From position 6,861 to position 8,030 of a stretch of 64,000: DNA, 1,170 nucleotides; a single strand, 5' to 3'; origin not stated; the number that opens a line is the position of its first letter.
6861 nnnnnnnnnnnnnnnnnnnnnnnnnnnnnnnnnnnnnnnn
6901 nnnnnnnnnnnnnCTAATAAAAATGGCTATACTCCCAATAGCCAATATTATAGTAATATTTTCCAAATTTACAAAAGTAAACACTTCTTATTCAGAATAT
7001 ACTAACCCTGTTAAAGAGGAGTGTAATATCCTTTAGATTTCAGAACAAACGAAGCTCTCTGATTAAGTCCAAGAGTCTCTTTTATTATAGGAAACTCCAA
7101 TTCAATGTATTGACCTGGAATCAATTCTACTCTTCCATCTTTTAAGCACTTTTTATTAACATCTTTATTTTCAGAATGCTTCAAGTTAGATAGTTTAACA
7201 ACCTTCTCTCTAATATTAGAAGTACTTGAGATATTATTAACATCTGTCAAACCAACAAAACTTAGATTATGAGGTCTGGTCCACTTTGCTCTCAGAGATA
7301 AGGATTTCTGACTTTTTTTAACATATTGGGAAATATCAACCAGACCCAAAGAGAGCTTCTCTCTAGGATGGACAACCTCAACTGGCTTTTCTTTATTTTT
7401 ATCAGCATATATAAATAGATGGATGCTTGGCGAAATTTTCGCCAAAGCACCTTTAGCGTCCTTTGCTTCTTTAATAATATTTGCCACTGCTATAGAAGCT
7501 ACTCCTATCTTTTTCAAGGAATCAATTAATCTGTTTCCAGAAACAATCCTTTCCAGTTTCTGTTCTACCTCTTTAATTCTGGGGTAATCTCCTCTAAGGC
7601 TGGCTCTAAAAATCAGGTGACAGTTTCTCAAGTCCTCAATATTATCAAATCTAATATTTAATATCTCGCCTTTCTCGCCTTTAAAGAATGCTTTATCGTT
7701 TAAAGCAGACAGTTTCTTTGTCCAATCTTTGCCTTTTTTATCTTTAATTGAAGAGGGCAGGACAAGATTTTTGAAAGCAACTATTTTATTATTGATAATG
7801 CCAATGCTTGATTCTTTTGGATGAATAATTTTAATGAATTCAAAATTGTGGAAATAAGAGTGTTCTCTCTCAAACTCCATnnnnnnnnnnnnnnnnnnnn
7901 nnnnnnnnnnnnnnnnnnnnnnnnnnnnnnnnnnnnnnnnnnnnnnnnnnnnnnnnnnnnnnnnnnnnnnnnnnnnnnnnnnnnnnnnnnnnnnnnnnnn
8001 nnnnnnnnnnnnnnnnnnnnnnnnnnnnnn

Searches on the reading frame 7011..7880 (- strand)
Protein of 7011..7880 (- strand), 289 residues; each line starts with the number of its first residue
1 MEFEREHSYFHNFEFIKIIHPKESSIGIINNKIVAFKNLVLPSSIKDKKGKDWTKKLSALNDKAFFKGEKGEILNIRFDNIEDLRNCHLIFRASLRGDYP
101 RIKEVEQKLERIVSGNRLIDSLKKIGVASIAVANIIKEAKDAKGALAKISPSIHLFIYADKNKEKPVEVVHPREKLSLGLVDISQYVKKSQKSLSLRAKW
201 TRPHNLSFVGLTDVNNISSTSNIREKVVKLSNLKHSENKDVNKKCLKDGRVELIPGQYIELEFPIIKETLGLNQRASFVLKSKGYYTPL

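Call 81: find_encoding_contigs(protein=window:7011-7880:-, flank=3000, max_places=6)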
Protein window:7011-7880:- (289 aa): no gene with exactly this product is on record in the collection.
